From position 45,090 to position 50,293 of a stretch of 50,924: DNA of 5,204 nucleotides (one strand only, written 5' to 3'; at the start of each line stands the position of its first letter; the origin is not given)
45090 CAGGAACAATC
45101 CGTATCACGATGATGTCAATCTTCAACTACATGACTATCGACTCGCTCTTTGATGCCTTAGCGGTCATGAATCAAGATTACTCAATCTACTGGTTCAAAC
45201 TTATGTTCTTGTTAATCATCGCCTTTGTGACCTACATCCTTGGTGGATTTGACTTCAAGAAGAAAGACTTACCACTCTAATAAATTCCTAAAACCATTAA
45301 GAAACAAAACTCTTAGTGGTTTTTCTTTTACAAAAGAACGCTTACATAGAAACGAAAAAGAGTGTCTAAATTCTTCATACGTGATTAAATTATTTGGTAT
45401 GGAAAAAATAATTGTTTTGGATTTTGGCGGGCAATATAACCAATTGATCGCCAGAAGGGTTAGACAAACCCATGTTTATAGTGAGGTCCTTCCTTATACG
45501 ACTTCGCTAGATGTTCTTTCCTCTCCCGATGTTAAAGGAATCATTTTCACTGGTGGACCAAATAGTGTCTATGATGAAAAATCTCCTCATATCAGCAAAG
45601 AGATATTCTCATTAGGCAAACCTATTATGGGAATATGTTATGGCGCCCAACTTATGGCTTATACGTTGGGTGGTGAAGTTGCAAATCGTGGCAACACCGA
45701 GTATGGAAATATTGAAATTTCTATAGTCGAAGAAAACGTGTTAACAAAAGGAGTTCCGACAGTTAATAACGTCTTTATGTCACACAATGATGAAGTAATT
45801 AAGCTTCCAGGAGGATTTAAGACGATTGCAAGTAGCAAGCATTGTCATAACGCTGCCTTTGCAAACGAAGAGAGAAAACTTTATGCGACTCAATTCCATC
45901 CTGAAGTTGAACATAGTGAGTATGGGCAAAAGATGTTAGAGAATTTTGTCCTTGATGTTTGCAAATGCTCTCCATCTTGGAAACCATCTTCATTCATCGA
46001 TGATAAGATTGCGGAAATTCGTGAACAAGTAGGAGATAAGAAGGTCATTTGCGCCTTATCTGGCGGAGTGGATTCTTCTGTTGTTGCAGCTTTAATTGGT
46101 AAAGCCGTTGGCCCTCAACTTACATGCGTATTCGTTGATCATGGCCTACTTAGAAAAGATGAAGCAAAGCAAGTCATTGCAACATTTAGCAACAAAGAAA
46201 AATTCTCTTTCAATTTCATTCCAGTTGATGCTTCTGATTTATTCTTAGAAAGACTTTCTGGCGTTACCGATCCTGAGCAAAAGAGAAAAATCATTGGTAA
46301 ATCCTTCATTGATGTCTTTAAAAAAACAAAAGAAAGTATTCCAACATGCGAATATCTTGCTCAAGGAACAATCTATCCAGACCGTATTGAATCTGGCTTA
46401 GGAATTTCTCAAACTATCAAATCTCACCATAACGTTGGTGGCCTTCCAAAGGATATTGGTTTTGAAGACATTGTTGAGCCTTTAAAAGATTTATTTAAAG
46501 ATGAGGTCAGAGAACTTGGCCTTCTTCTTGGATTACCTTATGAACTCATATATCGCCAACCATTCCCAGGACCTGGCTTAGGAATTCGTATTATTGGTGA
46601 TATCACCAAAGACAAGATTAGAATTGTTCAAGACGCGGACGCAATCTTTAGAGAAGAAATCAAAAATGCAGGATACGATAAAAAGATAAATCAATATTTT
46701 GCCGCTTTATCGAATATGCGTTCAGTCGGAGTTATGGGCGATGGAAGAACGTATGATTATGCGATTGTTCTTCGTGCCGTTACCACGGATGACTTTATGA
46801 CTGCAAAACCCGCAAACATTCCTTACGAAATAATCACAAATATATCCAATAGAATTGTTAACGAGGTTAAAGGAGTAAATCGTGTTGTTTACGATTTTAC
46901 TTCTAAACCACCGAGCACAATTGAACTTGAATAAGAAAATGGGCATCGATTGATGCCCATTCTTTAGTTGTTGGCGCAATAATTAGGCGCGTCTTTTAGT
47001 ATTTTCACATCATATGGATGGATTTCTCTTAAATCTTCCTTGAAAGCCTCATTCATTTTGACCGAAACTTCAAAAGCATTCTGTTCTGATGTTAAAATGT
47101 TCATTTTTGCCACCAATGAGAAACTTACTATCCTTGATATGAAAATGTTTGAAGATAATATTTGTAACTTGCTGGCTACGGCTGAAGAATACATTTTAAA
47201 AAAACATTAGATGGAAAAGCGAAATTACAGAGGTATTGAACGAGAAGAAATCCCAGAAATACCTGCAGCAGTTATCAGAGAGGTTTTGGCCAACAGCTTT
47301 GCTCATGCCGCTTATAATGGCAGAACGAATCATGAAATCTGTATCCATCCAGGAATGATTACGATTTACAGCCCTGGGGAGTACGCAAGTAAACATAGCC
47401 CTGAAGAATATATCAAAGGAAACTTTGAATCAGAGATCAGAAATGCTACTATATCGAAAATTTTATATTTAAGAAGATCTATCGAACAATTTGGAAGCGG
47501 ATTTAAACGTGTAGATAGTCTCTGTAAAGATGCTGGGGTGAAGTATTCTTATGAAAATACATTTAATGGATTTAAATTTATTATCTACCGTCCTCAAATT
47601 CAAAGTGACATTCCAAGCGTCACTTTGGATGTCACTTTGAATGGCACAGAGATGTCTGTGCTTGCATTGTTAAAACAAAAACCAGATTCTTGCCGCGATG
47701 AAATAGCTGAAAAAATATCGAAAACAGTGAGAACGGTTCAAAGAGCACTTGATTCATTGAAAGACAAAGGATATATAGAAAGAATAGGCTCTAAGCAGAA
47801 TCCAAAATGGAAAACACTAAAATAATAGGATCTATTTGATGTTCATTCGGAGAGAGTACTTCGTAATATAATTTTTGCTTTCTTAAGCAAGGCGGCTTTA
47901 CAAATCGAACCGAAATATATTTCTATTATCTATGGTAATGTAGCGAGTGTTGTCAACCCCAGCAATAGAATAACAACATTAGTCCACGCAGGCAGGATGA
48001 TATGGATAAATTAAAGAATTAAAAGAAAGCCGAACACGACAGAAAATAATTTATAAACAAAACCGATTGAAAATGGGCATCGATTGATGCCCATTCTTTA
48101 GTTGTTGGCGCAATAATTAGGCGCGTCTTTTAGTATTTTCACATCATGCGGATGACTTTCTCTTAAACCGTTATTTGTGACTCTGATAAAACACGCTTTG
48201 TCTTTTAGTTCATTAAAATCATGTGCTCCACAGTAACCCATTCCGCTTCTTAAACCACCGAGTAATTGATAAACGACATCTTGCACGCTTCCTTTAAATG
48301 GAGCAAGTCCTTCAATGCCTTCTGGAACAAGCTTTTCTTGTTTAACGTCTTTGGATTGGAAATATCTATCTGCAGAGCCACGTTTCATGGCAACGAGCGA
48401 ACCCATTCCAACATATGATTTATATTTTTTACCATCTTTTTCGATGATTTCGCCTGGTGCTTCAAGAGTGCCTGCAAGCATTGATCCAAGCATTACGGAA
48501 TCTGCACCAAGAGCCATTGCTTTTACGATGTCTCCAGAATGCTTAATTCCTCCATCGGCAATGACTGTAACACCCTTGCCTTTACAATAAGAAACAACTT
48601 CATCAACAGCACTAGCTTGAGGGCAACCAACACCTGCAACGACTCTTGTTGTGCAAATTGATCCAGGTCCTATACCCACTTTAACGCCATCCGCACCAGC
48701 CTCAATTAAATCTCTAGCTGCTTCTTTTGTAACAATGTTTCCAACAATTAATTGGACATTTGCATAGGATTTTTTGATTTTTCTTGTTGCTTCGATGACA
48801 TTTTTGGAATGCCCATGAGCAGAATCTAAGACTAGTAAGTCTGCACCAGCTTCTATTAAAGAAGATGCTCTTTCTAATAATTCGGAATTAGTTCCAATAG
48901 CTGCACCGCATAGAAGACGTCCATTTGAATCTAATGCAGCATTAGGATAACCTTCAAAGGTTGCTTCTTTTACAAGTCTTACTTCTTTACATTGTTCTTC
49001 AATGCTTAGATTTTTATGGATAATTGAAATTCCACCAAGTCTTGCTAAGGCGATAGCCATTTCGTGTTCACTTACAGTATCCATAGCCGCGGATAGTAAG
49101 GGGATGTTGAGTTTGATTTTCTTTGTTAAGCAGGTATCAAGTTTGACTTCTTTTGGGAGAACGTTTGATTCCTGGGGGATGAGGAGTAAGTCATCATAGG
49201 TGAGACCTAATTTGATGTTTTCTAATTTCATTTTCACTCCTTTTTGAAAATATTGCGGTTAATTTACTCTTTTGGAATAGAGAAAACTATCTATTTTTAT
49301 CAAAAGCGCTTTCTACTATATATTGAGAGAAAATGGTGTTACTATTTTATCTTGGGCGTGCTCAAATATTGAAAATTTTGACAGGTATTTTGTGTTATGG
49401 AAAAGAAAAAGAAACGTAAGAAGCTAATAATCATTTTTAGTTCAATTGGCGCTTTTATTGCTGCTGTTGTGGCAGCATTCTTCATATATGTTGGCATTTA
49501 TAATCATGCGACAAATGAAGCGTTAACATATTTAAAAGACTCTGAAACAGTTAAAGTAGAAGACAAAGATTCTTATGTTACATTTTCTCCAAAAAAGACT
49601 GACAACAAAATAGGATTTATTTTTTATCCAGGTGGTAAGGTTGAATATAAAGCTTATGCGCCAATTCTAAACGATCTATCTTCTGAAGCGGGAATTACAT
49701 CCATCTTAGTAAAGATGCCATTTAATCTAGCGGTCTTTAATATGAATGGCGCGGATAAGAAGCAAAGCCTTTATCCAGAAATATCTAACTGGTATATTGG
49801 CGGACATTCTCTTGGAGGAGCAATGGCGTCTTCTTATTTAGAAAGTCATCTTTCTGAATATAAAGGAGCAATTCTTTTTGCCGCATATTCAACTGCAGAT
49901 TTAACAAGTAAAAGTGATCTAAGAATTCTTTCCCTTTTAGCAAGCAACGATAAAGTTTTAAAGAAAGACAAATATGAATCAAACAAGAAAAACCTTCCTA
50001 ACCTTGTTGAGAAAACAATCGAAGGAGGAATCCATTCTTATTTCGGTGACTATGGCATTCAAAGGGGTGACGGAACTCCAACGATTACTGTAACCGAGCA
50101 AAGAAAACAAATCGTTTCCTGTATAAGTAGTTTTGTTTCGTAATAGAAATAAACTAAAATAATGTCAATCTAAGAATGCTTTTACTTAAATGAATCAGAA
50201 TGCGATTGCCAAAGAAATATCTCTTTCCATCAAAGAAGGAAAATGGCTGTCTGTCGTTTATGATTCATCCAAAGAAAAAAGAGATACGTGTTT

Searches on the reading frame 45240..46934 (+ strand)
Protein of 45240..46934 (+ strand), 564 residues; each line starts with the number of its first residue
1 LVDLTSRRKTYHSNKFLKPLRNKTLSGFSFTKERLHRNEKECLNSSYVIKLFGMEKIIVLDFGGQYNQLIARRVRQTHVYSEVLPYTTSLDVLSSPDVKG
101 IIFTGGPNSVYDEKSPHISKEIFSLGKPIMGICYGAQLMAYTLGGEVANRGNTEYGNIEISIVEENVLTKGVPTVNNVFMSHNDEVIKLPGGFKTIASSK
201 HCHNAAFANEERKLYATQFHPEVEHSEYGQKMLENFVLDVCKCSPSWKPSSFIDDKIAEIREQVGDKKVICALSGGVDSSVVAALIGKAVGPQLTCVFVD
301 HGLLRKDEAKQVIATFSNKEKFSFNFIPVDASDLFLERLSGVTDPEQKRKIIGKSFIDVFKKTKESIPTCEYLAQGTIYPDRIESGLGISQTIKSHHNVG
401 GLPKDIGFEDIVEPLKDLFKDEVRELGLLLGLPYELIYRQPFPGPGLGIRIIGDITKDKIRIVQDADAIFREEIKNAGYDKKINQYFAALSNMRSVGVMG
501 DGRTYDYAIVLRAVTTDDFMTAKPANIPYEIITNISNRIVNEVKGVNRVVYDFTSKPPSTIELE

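Call 85: search_protein_families(library=pfam, proteins=[window:45240-46934:+])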
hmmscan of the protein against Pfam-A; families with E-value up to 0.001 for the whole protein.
window:45240-46934:+ (564 aa): 6 families
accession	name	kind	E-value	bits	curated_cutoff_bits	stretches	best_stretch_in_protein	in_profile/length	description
PF00117.34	GATase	-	7.8e-44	150.1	22.8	1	59-239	2-189/190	Glutamine amidotransferase class-I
PF00958.27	GMP_synt_C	-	7e-42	141.8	27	1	472-562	1-91/92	GMP synthase C terminal domain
PF02540.23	NAD_synthase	-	2.8e-09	36.9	21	1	258-300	10-53/242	NAD synthase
PF07722.19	Peptidase_C26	-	7.7e-08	32.8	20.5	1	113-222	92-219/219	Peptidase C26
PF00733.27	Asn_synthase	-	3.3e-05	24.1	21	1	264-309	15-60/354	Asparagine synthase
PF03054.22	tRNA_Me_trans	-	3.7e-05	23.9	20.6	1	267-300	1-33/202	tRNA methyl transferase HUP domain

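Call 90: find_homologous_proteins(query=window:45390-46934:+, max_evalue=1e-100)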
Query window:45390-46934:+ (514 aa): 8000 proteins with E <= 1e-100 among 8000 candidates; the best 120 are listed.
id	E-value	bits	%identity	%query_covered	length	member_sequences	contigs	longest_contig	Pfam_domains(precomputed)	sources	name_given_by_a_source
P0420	0.0e+0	1085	93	99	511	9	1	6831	PF00958.28,PF00733.28,PF07722.20,PF00117.35,PF02540.24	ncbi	-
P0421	0.0e+0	1027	88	99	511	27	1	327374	PF00958.28,PF07722.20,PF00117.35,PF02540.24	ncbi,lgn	-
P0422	0.0e+0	1014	86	99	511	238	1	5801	PF00958.28,PF00733.28,PF07722.20,PF00117.35,PF02540.24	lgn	-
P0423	1.7e-289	979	84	99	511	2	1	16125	PF00958.28,PF07722.20,PF00117.35,PF02540.24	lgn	-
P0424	2.5e-286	968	83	99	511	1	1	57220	PF00958.28,PF07722.20,PF00117.35,PF02540.24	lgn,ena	-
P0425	3.6e-282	954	82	99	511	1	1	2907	PF00958.28,PF07722.20,PF00117.35,PF02540.24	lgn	-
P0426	5.5e-269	911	78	99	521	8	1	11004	PF00958.28,PF07722.20,PF00117.35,PF02540.24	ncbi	-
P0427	1.7e-265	899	77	99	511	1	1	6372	PF00958.28,PF07722.20,PF00117.35,PF02540.24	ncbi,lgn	-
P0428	9.9e-264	894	77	99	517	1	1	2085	PF00958.28,PF07722.20,PF00117.35,PF02540.24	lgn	-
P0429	1.5e-263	893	76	99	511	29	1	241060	PF00958.28,PF07722.20,PF03054.23,PF00117.35,PF02540.24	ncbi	-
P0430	1.3e-262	890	76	99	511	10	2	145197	PF00958.28,PF07722.20,PF03054.23,PF00117.35,PF02540.24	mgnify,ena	mgnify:CR=1 FL=1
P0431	7.7e-261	884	76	99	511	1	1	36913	PF00958.28,PF07722.20,PF03054.23,PF00117.35,PF02540.24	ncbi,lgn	-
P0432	2.4e-260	882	75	99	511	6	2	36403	PF00958.28,PF07722.20,PF03054.23,PF00117.35,PF02540.24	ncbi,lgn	-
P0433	2.0e-259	879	75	99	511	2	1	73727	PF00958.28,PF07722.20,PF03054.23,PF00117.35,PF02540.24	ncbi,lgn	-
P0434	6.8e-259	878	74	99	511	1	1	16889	PF00958.28,PF07722.20,PF03054.23,PF00117.35,PF02540.24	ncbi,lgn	-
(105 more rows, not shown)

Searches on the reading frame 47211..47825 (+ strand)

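Call 85: search_protein_families(library=pfam, proteins=[window:47211-47825:+])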
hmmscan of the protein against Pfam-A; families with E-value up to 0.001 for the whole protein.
window:47211-47825:+ (204 aa): 8 families
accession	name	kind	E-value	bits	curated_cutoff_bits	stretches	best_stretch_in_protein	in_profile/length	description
PF13749.12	HATPase_c_4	-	8.6e-09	35.7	26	1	43-111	6-74/89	Putative ATP-dependent DNA helicase recG C-terminal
PF13412.12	HTH_24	-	1.1e-07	31.7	21.9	1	143-190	1-48/48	Winged helix-turn-helix DNA-binding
PF01047.28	MarR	-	4.3e-06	27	24.6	1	143-197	1-55/59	MarR family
PF13730.12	HTH_36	-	7.3e-06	26.1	25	1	163-189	29-55/55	Helix-turn-helix domain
PF01978.25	TrmB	-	1.1e-05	25.6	25.6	1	143-195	6-58/68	Sugar-specific transcriptional regulator TrmB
PF25213.1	HVO_A0261_N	-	0.00011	22.5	35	1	149-193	15-58/86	HVO_A0261 N-terminal domain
PF12802.13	MarR_2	-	0.00027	21.5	27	1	143-194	3-55/61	MarR family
PF08279.18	HTH_11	-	0.00032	21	25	1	150-190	5-44/55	HTH domain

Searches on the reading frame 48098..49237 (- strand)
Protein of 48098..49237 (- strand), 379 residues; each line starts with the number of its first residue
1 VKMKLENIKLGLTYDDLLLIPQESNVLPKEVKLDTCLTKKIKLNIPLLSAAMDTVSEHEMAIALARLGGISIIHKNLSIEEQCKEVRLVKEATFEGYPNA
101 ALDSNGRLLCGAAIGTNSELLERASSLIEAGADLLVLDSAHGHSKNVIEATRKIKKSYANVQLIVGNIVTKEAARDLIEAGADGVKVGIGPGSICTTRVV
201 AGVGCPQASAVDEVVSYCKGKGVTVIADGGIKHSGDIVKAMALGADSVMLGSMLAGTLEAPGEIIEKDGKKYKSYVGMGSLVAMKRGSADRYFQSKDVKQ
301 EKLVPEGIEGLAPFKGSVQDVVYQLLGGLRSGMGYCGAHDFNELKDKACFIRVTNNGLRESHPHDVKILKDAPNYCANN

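Call 85: search_protein_families(library=pfam, proteins=[window:48098-49237:-])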
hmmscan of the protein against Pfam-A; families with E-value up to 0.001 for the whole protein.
window:48098-49237:- (379 aa): 6 families
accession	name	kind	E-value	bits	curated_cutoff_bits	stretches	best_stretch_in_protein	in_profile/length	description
PF00478.31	IMPDH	-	1.7e-158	527.6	25.6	1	11-364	1-345/345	IMP dehydrogenase / GMP reductase domain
PF01070.24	FMN_dh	-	1.1e-12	48.1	24.9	1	157-262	215-313/350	FMN-dependent dehydrogenase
PF03060.21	NMO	-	1.1e-06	28.7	28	1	36-273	3-244/331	Nitronate monooxygenase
PF01645.23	Glu_synthase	-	2.6e-06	27.3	20.4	1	148-252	195-305/369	Conserved region in glutamate synthase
PF00977.27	His_biosynth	-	5.4e-05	23.2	23.6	0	213-266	67-117/228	Histidine biosynthesis protein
PF01884.23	PcrB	-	0.00071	19.6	23.9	0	134-188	156-208/226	PcrB family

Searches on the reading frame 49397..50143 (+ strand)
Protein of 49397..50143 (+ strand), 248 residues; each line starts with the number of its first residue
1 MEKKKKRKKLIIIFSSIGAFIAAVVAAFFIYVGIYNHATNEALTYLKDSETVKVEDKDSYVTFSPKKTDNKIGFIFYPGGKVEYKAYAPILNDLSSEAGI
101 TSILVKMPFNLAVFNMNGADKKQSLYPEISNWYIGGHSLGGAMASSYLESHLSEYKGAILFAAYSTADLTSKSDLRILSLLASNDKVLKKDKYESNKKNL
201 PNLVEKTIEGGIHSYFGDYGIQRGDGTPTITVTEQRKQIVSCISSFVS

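Call 85: search_protein_families(library=pfam, proteins=[window:49397-50143:+])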
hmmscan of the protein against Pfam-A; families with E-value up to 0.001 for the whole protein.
window:49397-50143:+ (248 aa): 2 families
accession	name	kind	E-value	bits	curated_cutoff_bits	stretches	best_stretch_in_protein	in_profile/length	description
PF12695.13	Abhydrolase_5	-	1.5e-45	155.4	27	1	74-236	2-163/164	Alpha/beta hydrolase family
PF12146.15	Hydrolase_4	-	1e-05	25.4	27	1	131-171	77-117/239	Serine aminopeptidase, S33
